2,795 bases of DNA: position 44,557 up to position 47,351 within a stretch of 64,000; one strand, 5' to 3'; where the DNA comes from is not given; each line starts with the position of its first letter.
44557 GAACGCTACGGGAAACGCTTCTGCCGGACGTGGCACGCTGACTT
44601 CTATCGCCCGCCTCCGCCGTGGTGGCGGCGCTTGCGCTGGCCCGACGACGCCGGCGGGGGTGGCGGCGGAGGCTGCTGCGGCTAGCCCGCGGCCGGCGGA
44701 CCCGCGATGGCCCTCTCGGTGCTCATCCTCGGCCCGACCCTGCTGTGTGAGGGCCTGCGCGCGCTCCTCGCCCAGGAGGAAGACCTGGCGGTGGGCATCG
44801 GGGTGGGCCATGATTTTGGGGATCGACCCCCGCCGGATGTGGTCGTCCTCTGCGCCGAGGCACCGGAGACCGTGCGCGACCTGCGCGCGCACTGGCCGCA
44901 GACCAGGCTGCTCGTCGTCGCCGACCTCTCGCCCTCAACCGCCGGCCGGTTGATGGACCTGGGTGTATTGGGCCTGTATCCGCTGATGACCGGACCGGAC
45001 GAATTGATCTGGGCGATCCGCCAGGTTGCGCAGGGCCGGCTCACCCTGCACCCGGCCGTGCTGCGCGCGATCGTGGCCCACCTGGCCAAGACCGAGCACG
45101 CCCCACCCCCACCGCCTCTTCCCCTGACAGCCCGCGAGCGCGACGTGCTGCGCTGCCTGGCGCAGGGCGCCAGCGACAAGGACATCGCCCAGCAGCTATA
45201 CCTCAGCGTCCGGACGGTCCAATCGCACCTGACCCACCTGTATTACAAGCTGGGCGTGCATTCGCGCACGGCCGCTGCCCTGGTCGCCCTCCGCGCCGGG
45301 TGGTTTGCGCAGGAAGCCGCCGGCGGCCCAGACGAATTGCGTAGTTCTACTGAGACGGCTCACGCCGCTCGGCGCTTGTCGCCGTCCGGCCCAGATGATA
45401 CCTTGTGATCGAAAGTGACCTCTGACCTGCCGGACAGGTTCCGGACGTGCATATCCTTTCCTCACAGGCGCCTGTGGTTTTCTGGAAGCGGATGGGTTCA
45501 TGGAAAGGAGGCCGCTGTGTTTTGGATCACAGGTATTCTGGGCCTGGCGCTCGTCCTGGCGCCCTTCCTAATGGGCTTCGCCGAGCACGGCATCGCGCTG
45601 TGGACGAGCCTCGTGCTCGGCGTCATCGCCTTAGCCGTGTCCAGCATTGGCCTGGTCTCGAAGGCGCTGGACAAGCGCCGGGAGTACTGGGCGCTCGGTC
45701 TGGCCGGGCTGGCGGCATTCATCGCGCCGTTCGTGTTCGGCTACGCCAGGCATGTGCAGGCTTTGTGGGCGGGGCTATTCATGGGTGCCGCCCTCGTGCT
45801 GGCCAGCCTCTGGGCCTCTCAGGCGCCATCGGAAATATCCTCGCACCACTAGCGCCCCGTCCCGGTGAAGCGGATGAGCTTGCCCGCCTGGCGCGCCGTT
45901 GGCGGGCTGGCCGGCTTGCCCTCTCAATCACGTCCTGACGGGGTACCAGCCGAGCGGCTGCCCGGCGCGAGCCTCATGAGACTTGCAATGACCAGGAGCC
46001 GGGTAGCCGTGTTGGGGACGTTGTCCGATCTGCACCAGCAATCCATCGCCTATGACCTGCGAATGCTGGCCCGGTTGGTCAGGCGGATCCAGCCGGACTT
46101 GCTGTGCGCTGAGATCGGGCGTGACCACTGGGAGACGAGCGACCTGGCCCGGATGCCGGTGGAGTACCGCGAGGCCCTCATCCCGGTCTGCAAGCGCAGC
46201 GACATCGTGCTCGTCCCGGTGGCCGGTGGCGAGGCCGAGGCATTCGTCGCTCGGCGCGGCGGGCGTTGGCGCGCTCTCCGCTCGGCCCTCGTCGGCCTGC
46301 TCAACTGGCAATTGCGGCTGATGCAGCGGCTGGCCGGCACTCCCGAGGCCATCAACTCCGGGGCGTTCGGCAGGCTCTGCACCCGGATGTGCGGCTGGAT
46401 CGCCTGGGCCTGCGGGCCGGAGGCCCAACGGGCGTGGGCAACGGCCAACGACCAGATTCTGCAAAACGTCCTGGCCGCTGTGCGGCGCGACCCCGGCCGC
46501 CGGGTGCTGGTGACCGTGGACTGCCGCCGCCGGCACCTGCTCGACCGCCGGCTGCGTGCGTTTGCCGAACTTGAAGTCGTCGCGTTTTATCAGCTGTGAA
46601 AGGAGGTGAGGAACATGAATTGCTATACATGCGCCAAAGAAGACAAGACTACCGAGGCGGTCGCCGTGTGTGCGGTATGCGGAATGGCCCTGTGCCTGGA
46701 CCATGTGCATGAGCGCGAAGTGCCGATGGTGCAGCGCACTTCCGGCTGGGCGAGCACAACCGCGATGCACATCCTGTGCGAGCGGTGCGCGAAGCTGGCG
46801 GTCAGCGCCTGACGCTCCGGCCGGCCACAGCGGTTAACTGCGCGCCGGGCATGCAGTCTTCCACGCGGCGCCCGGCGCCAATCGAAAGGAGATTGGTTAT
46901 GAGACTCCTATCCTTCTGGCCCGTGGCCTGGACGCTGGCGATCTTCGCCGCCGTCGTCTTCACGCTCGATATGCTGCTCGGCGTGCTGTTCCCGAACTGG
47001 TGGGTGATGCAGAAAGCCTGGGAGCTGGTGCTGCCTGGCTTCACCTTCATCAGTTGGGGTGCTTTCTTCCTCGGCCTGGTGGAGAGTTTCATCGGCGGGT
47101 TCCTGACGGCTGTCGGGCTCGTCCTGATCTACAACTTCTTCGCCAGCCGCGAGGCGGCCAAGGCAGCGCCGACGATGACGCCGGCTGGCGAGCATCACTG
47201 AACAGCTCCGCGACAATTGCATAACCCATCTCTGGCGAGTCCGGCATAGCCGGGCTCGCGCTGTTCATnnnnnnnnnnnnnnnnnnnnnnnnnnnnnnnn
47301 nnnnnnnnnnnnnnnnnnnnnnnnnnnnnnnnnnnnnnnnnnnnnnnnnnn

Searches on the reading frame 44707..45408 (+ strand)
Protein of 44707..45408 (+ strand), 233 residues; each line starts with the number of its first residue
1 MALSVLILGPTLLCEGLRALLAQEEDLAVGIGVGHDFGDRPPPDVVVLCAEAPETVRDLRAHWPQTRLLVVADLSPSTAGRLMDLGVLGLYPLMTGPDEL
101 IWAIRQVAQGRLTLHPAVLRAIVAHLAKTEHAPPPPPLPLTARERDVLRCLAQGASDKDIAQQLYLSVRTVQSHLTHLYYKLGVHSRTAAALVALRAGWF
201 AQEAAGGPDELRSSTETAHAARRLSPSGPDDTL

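Call 10: search_protein_families(library=pfam, proteins=[window:44707-45408:+], max_evalue=0.00001)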
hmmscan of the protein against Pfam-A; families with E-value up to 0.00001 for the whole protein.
window:44707-45408:+ (233 aa): 1 family
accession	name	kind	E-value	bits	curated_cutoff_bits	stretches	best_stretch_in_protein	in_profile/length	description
PF00196.25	GerE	-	2.4e-19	69.1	23.5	1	139-194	2-57/57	Bacterial regulatory proteins, luxR family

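Call 26: find_homologous_proteins(query=window:44707-45408:+)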
Query window:44707-45408:+ (233 aa): 509 proteins with E <= 0.001 among 6176 candidates; the best 120 are listed.
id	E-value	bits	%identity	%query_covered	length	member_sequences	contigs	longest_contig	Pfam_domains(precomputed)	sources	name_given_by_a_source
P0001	9.3e-148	508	100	100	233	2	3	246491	PF00196.26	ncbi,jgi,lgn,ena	-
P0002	3.9e-92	326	70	93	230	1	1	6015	PF00196.26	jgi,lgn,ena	-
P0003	3.3e-89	317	71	90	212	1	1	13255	PF00196.26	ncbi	-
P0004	8.8e-89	315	69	93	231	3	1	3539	PF00196.26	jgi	-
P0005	9.5e-89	315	69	93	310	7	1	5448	PF00196.26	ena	-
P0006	2.1e-82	294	65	93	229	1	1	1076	PF00196.26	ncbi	-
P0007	1.6e-81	291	67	93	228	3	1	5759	PF00196.26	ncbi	-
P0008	3.8e-81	290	65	93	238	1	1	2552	PF00196.26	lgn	-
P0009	2.5e-79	284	65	93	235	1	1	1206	PF00196.26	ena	-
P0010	9.5e-79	282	67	87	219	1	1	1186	PF00196.26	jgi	jgi:DNA-binding NarL/FixJ family response regulator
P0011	3.2e-75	271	64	93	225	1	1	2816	PF00196.26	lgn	-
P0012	9.0e-75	269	64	87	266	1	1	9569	PF00196.26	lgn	-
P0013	9.1e-69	250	58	93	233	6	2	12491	PF00196.26,PF08281.19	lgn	-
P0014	1.3e-61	226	57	93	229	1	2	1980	PF00196.26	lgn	-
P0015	1.3e-47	180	63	61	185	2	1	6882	-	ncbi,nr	ncbi:MAG: response regulator transcription factor [Chloroflexi bacterium]|nr:response regulator tran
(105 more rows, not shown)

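Call 27: find_encoding_contigs(protein=P0003, flank=10000, max_places=3)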
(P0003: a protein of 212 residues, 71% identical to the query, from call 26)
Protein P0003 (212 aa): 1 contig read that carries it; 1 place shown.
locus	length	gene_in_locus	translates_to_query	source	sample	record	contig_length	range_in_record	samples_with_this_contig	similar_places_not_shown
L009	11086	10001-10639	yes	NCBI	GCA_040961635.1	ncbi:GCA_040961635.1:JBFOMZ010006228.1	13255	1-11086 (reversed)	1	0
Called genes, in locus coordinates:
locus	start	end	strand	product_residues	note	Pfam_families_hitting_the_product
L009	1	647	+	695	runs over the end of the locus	PF00403:HMA, PF00122:E1-E2_ATPase, PF00702:Hydrolase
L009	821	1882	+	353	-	PF00033:Cytochrome_B, PF13631:Cytochrom_B_N_2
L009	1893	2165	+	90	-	-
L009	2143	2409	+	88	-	-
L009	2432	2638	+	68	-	-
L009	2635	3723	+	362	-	-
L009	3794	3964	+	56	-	PF04945:YHS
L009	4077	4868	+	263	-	PF01790:LGT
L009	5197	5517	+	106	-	PF01527:HTH_Tnp_1, PF13518:HTH_28 (faint)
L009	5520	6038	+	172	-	-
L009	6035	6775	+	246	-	PF02535:Zip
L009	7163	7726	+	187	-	-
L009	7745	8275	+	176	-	-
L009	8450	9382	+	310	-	PF00361:Proton_antipo_M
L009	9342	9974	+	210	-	PF00361:Proton_antipo_M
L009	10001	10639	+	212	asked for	PF00196:GerE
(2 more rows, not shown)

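Call 28: find_encoding_contigs(protein=P0013, flank=10000, max_places=3)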
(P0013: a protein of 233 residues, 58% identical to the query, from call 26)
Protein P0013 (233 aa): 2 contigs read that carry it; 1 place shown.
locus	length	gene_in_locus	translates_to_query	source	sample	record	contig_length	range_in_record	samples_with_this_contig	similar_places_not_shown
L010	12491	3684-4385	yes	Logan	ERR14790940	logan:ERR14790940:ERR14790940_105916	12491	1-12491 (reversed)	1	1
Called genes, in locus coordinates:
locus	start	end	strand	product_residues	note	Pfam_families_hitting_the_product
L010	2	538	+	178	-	?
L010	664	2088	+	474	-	PF00672:HAMP, PF00512:HisKA, PF02518:HATPase_c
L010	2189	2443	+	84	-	-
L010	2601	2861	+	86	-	-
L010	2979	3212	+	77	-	PF09851:SHOCT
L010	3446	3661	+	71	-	-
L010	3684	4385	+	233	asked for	PF08281:Sigma70_r4_2 (faint), PF00196:GerE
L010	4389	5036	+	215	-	-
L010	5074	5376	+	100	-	PF18926:DUF5676 (weak)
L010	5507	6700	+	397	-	-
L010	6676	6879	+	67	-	-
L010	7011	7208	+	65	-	PF09947:DUF2180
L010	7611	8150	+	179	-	-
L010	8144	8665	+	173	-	-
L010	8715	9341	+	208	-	PF08534:Redoxin, PF00578:AhpC-TSA, PF00085:Thioredoxin, PF13098:Thioredoxin_2 (weak), PF13905:Thioredoxin_8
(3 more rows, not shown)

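Call 29: find_encoding_contigs(protein=P0012, flank=10000, max_places=3)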
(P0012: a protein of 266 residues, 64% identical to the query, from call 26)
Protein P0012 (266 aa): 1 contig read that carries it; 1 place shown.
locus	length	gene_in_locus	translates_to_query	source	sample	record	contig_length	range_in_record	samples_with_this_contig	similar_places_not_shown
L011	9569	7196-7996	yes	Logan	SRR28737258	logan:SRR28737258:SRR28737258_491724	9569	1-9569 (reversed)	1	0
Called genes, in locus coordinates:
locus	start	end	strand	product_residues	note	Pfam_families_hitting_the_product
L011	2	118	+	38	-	?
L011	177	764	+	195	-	-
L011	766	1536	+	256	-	PF00032:Cytochrom_B_C (weak)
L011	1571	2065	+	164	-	PF00355:Rieske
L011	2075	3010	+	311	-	PF14495:Cytochrom_C550 (faint), PF00034:Cytochrom_C, PF13442:Cytochrome_CBB3, PF00034:Cytochrom_C (weak), PF13442:Cytochrome_CBB3, PF00034:Cytochrom_C, PF13442:Cytochrome_CBB3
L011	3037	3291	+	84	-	-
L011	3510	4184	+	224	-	PF00072:Response_reg, PF00486:Trans_reg_C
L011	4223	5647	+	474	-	PF00672:HAMP, PF00512:HisKA, PF02518:HATPase_c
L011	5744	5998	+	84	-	-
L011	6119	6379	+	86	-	-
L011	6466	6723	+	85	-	PF09851:SHOCT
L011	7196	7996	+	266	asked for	PF00196:GerE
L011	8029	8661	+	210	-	-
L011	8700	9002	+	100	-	PF18926:DUF5676 (weak)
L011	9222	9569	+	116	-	?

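Call 34: find_related_loci(query=A2, collection=genome_contigs, flank=10000)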
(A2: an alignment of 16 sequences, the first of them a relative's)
Query A2 (233 aa) in genome_contigs; peptide patterns used: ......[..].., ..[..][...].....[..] (x = any residue, [..] = any of these).
221 stretches matched a pattern; 162 encode a relative of the query (tblastn E <= 1e-3); the best 80 are kept; 80 distinct loci.
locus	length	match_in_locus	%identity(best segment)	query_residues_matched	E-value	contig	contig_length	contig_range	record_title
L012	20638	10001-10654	68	1-217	7e-91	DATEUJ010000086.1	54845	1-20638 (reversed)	MAG TPA_asm: Anaerolineae bacterium isolate SMAG_U8338 k141_2637602, whole genome shotgun sequence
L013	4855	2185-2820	44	5-206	6e-43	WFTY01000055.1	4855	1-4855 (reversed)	MAG: Anaerolineales bacterium isolate S139_47 k151_161058, whole genome shotgun sequence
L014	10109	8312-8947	44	4-203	4e-41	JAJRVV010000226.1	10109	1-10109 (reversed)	MAG: Chloroflexota bacterium isolate Dive96_bin10.74 k141_4724065, whole genome shotgun sequence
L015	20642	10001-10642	42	3-203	2e-37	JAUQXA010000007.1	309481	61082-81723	MAG: Anaerolineales bacterium isolate BIN17 contig_25473, whole genome shotgun sequence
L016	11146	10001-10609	48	5-200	1e-36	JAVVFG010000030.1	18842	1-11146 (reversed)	MAG: Anaerolineae bacterium isolate TamC13-41 NODE_2442_length_18842_cov_4.233832, whole genome shotgun sequence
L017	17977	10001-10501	46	43-202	2e-36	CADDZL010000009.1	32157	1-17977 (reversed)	Chloroflexi bacterium isolate 22 genome assembly, contig: NODE_773_length_32157_cov_4.809678, whole genome shotgun seque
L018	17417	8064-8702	40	2-201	7e-36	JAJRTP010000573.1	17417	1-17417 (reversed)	MAG: Chloroflexota bacterium isolate Dive96_bin1.73 k141_4274233, whole genome shotgun sequence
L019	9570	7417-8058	39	2-202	3e-35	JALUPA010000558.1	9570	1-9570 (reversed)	MAG: Ardenticatenaceae bacterium isolate S146_maxbin2_scaf2bin.202 S146_NODE_5048_length_9570_cov_4.356984, whole genome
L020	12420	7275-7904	41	5-201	3e-34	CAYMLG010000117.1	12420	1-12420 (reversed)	MAG TPA_asm: uncultured Anaerolineaceae bacterium isolate binchicken_co350_84 genome assembly, contig: NODE_5687_length_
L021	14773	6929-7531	41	15-203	6e-34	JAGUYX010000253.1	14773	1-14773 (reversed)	MAG: Anaerolineales bacterium isolate DeMMO6_27 c_000000011927, whole genome shotgun sequence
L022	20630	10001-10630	41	3-199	3e-33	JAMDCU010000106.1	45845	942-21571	MAG: Chloroflexota bacterium isolate FK_Sedi_B_Bin.16 NODE_2056_length_45845_cov_3.76154, whole genome shotgun sequence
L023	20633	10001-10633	39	3-198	5e-31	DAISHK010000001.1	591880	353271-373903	MAG TPA_asm: Bellilinea sp. isolate CTOTU59 NODE_14_length_591880_cov_36.753202, whole genome shotgun sequence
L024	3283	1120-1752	39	3-198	5e-31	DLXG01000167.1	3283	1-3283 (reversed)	MAG TPA_asm: Anaerolineaceae bacterium isolate UBA9135 contig_5796, whole genome shotgun sequence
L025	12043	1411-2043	39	3-198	5e-31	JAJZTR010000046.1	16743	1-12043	MAG: Chloroflexota bacterium isolate SKS3.bin85 NODE_5369_length_16743_cov_3.532800, whole genome shotgun sequence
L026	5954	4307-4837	43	40-209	6e-30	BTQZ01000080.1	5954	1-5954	MAG: Anaerolineae bacterium BMS9Abin28 DNA, NODE_5504_length_5954, whole genome shotgun sequence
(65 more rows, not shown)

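Call 40: search_protein_families(library=ncbifam, proteins=[window:44707-45408:+], max_evalue=0.01)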
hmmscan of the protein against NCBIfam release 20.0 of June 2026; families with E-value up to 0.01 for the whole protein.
window:44707-45408:+ (233 aa): 25 families
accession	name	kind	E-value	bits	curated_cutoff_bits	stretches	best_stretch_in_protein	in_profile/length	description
NF047785.1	respo_reg_MadR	equivalog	7.2e-17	61.4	300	1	10-198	9-207/209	MadR family response regulator transcription factor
NF011896.0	PRK15369.1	equivalog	1.8e-16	60.4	242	1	43-191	50-201/211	two component system response regulator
NF007935.0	PRK10651.1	equivalog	4.6e-16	58.6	250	1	86-194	102-210/216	two-component system response regulator NarL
NF052445.1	RespRegMctR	equivalog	2.1e-15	56.7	300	1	11-188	11-193/205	two-component system response regulator MctR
NF007505.1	PRK10100.1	equivalog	6.9e-15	55.3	250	1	89-192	95-197/204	biofilm master transcriptional regulator CsgD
NF007708.0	PRK10403.1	equivalog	1.9e-14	53.6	343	1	68-196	85-210/215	nitrate/nitrite response regulator protein NarP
NF007685.0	PRK10360.1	equivalog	6.4e-13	48.9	258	1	68-187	77-185/196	response regulator transcription factor UhpA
NF007018.1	PRK09483.1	equivalog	2.8e-11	43.5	280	1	78-203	89-212/217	UvrY/SirA/GacA family response regulator transcription factor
NF007403.0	PRK09935.1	equivalog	2.1e-10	40.5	271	1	78-186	91-196/210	fimbria biosynthesis transcriptional regulator FimZ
NF003420.0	PRK04841.1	equivalog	5.2e-10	38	537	1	138-194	837-893/903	HTH-type transcriptional regulator MalT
TIGR03541.1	reg_near_HchA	equivalog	9.5e-10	38.4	215.6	1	139-198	171-230/232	PA1136 family autoinducer-binding transcriptional regulator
NF041830.1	RR_TF_ErdR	exception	1.6e-09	37.8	390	1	59-193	71-204/213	response regulator transcription factor ErdR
NF050132.1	TransRegAbsR2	equivalog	5e-09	35.4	850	1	140-189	531-580/582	LuxR family transcriptional regulator AbsR2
TIGR03020.2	EpsA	equivalog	5.2e-08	32.8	170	1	140-191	191-242/247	XrtB/PEP-CTERM-associated transcriptional regulator EpsA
NF038181.1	reg_ATPase_IniR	equivalog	4e-07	28.8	750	1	132-197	759-823/827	isoniazid response ATPase/transcriptional regulator IniR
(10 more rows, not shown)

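Call 63: find_related_loci(query=P0001, collection=metagenome_contigs, flank=10000)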
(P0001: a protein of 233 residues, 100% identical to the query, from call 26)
Query P0001 (233 aa) in metagenome_contigs; peptide patterns used: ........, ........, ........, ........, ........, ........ (x = any residue, [..] = any of these).
267 stretches matched a pattern; 4 encode a relative of the query (tblastn E <= 1e-3); 4 distinct loci.
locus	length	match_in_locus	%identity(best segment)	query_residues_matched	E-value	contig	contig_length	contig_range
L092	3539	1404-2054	69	1-216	6e-94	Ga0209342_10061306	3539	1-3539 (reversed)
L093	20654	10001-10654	68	1-217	2e-92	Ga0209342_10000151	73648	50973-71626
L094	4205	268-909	69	1-216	2e-91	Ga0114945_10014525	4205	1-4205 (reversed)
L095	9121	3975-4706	28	5-233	8e-15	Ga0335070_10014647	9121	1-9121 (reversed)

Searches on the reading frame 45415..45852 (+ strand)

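Call 10: search_protein_families(library=pfam, proteins=[window:45415-45852:+], max_evalue=0.00001)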
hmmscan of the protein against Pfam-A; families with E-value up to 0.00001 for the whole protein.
window:45415-45852:+ (145 aa): 1 family
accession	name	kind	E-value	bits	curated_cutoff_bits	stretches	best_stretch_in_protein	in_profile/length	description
PF03779.20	SPW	-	1e-14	55.2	31.5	1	37-132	4-93/93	SPW repeat domain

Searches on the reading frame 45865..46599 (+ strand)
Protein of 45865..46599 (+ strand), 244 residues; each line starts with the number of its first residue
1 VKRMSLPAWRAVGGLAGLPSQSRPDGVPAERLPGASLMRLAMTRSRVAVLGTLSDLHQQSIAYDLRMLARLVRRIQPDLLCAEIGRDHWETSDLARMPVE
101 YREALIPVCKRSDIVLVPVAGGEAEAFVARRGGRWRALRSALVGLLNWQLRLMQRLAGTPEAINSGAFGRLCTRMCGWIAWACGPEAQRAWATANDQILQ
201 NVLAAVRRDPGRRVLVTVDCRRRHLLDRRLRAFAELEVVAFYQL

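Call 11: search_protein_families(library=pfam, proteins=[window:45865-46599:+], max_evalue=0.00001)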
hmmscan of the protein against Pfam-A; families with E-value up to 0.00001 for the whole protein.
window:45865-46599:+ (244 aa): 0 families

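Call 40: search_protein_families(library=ncbifam, proteins=[window:45865-46599:+], max_evalue=0.01)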
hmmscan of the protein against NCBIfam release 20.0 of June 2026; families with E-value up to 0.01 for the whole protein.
window:45865-46599:+ (244 aa): 0 families

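Call 45: search_protein_families(library=pfam, proteins=[window:45865-46599:+], max_evalue=5)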
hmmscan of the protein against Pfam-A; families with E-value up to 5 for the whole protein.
window:45865-46599:+ (244 aa): 0 families

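Call 51: find_homologous_proteins(query=window:45976-46599:+, max_evalue=0.00001)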
Query window:45976-46599:+ (207 aa): 351 proteins with E <= 0.00001 among 2885 candidates; the best 120 are listed.
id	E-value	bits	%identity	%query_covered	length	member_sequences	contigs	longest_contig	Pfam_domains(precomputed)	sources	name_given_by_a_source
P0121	8.9e-125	432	100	95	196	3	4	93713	-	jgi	-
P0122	7.7e-112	390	88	98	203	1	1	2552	-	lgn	-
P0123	1.2e-107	376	83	98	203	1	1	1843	-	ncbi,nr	ncbi:MAG: hypothetical protein HY023_14185 [Chloroflexi bacterium]|nr:hypothetical protein [Chlorofl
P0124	5.0e-107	374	84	98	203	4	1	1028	-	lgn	-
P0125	3.7e-104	365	82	98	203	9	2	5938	-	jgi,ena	-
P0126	5.9e-104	364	81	98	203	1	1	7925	-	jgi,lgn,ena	-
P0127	6.7e-98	344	80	98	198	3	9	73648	-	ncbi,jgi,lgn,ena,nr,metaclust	ncbi:MAG TPA: hypothetical protein VJ793_09800 [Anaerolineae bacterium]|nr:hypothetical protein [Ana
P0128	7.8e-96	338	79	98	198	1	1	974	-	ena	-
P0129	1.2e-95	337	76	98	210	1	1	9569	-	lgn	-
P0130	1.8e-90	320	73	98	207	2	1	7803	-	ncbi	-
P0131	4.5e-89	315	76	98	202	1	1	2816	-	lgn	-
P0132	2.6e-88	313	69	97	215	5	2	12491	-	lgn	-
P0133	1.3e-87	311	73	97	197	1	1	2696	-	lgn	-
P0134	1.2e-74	268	60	98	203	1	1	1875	-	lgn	-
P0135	2.3e-74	267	60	98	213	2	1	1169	-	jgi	-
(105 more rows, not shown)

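Call 59: predict_structure(alignment_id=A3)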
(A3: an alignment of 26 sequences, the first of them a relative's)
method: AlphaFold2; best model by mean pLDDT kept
length: 196 residues; sequences in the alignment: 26
mean_pLDDT: 75.4   pTM: 0.74
mean pLDDT of the five models: 75.4, 74.8, 72.9, 72.3, 69.0
residues with pLDDT >= 90: 28; 70-90: 121; 50-70: 33; < 50: 14
segments of 3 or more residues with pLDDT < 50: 1-14
pLDDT, mean of each block of 10 residues (from residue 1): 34 57 85 85 77 83 89 62 63 78 72 64 78 78 85 92 88 78 89 66
secondary structure, 60 per line:
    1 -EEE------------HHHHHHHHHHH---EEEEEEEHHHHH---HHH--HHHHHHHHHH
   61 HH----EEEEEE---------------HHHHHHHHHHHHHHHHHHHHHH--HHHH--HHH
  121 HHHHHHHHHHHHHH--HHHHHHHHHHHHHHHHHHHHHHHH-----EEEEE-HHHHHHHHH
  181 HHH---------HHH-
elements in order: E2-4 H17-27 E31-37 H38-42 H51-62 E67-72 H88-109 H112-115 H118-134 H137-160 E166-170 H172-183

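Call 62: fold_search(model_id=the predicted structure, library=pdb)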
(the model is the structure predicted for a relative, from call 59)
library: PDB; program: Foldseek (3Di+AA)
matches with E <= 10: 181; with E <= 0.001: 0
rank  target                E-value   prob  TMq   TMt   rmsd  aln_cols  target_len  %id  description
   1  6xcq                  1.7e-01  0.66  0.35  0.19  14.6       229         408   10  Erythromycin esterase EreC, mutant H289N in its closed conformation (released 2021-02-17)
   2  8b6h_DQ               2.5e-01  0.72  0.49  0.28   8.0       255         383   12  Cryo-EM structure of cytochrome c oxidase dimer (complex IV) from respiratory supercomplex of Tetrahymena thermophila (released 2023-03-29)
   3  6xcs_A                2.5e-01  0.54  0.34  0.18  14.4       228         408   13  Erythromycin esterase mutant EreC H289N in its open conformation (released 2021-02-17)
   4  7w5z_E                2.8e-01  0.75  0.49  0.29   8.1       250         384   12  Cryo-EM structure of Tetrahymena thermophila mitochondrial complex IV, composite dimer model (released 2022-04-06)
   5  5cb5_O                1.0e+00  0.06  0.19  0.21  15.6       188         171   14  Structural Insights into the Mechanism of Escherichia coli Ymdb (released 2015-11-04)
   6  9q23_D                1.1e+00  0.05  0.19  0.14  16.9       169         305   17  DX2-CX3-RAD51 structure in the intermediate state (released 2026-03-04)
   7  8ouy_C                1.1e+00  0.05  0.17  0.12  15.6       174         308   16  Human RAD51B-RAD51C-RAD51D-XRCC2 (BCDX2) complex, 3.4 A resolution (released 2023-06-21)
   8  2dzb_B                1.2e+00  0.06  0.19  0.16  14.0       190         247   17  Crystal Structure of Dihydropteroate Synthase from Thermus thermophilus HB8 in complex with 6HMPPP (released 2007-03-27)
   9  9q2a_D                1.3e+00  0.04  0.17  0.13  16.6       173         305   14  BCDX2-CX3-RAD51-RAD51-ssDNA supercomplex (released 2026-03-04)
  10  3qi7_B                1.6e+00  0.06  0.22  0.14  16.8       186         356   12  Crystal structure of a Putative transcriptional regulator (YP_001089212.1) from Clostridium difficile 630 at 1.86 A re (released 2011-03-23)
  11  7u5t_B                1.7e+00  0.10  0.20  0.08  10.9        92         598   13  Structure of DHQS/EPSPS dimer from Candida albicans Aro1 (released 2022-05-04)
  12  6a8j_C                1.9e+00  0.25  0.37  0.17   6.2       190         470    6  Crystal structure of bacterial protein toxins (released 2018-10-10)
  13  8bqs_DQ               2.1e+00  0.18  0.46  0.27   8.2       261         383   12  Cryo-EM structure of the I-II-III2-IV2 respiratory supercomplex from Tetrahymena thermophila (released 2023-08-23)
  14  5qub                  2.1e+00  0.04  0.17  0.16  16.6       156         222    9  HumRadA1.2 soaked with napht-2,3-diol for 30 seconds at 20 mM (released 2021-03-03)
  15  1wiy_B                2.1e+00  0.02  0.14  0.08  17.4       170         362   18  Crystal Structure Analysis of a 6-coordinated Cytochorome P450 from Thermus thermophilus HB8 (released 2004-11-28)
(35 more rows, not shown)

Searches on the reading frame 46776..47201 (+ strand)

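Call 11: search_protein_families(library=pfam, proteins=[window:46776-47201:+], max_evalue=0.00001)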
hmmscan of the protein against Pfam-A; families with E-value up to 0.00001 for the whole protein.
window:46776-47201:+ (141 aa): 1 family
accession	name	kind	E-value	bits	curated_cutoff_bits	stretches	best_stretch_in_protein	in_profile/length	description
PF18926.5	DUF5676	-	4.7e-06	27.8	27.6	1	48-121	3-81/82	2TM family of unknown function (DUF5676)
